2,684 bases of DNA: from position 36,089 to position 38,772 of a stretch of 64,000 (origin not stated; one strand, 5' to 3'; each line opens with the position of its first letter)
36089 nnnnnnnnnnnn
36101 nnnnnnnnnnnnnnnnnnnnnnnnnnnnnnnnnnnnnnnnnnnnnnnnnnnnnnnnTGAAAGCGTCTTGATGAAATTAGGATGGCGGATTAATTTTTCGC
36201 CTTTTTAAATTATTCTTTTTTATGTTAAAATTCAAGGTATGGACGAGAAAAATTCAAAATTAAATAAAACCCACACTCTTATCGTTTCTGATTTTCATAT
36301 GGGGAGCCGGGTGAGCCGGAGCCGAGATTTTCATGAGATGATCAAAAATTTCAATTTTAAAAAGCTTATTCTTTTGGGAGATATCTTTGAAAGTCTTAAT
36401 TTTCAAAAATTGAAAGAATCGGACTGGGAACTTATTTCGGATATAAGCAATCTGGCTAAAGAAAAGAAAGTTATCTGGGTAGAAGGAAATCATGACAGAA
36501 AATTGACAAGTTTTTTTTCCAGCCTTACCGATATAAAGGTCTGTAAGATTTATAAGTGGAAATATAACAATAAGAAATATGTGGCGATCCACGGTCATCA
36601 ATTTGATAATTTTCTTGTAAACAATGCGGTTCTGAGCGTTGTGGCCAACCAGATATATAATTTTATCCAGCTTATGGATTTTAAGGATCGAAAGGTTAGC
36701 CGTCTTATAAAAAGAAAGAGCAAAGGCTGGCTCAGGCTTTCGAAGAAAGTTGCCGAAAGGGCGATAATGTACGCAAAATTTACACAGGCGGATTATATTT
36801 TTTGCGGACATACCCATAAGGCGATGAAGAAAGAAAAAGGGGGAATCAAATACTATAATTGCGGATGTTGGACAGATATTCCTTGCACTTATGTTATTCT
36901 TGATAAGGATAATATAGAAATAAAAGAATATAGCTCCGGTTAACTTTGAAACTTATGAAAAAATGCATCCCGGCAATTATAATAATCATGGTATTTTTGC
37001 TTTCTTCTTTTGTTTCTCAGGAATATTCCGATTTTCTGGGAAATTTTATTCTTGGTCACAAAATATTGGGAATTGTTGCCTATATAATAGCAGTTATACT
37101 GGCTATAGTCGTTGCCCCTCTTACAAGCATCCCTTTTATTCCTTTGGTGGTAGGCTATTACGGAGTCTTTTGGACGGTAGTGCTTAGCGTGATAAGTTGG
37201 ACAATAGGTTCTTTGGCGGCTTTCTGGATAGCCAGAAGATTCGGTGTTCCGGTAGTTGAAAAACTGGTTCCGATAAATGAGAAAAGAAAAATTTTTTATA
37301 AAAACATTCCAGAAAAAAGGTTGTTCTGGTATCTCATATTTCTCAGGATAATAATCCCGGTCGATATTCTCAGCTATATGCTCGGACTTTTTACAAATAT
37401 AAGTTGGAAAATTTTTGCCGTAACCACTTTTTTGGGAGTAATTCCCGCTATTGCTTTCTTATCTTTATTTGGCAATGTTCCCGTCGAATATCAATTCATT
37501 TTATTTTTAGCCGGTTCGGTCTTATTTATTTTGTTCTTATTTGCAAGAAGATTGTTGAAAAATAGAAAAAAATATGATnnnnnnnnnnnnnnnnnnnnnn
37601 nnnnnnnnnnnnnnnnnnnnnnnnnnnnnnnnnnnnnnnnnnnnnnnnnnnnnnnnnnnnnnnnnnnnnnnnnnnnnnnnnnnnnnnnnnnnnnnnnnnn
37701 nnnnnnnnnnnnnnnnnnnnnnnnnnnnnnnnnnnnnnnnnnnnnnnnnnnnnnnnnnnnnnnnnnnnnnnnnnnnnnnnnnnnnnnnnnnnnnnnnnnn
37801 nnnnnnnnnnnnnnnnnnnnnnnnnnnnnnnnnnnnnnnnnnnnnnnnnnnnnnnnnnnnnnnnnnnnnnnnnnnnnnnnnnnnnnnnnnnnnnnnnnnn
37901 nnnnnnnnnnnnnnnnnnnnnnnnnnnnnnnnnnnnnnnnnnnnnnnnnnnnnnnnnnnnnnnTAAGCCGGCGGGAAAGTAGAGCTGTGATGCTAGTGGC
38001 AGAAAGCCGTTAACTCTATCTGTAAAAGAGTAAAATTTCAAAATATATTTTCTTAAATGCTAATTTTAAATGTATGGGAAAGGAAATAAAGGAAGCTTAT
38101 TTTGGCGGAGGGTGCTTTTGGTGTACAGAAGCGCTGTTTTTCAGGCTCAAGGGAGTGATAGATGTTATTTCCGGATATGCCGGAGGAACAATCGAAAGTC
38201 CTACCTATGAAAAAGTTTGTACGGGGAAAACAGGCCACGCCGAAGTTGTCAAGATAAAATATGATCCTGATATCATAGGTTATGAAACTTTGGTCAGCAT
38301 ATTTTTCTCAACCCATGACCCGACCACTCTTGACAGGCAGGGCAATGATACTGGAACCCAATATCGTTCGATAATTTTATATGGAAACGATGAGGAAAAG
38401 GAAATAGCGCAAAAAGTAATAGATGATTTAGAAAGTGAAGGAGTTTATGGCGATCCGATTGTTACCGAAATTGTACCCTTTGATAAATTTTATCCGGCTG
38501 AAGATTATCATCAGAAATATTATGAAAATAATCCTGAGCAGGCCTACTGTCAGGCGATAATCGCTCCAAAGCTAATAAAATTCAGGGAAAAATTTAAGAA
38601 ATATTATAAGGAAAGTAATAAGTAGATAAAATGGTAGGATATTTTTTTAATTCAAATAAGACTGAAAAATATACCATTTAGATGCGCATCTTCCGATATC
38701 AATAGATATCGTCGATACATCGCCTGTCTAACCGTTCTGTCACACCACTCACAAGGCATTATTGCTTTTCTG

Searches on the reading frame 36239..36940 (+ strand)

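Call 84: search_protein_families(library=pfam, proteins=[window:36239-36940:+])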
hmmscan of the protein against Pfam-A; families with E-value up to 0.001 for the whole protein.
window:36239-36940:+ (234 aa): 2 families
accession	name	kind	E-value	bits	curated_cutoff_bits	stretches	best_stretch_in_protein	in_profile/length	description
PF12850.12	Metallophos_2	-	3.5e-14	53.5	27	1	14-222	4-150/154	Calcineurin-like phosphoesterase superfamily domain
PF00149.33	Metallophos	-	4.1e-12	47.4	21.5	1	13-194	3-190/191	Calcineurin-like phosphoesterase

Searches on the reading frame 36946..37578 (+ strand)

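Call 84: search_protein_families(library=pfam, proteins=[window:36946-37578:+])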
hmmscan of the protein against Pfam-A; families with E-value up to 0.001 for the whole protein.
window:36946-37578:+ (211 aa): 1 family
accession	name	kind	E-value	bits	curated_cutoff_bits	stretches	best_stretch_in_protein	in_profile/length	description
PF09335.16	VTT_dom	-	3e-11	44.3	33.9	1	67-177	9-122/123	VTT domain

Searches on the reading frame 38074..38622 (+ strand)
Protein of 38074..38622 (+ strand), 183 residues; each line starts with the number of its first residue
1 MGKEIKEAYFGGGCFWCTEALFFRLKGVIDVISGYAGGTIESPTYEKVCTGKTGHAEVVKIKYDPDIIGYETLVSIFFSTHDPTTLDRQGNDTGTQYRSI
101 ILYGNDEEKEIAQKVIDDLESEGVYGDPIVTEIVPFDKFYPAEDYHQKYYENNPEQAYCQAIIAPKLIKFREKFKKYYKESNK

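Call 84: search_protein_families(library=pfam, proteins=[window:38074-38622:+])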
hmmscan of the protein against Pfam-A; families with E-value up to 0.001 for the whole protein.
window:38074-38622:+ (183 aa): 1 family
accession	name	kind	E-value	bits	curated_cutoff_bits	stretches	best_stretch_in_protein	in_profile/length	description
PF01625.27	PMSR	-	4.1e-68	228.9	23.7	1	7-160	1-153/153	Peptide methionine sulfoxide reductase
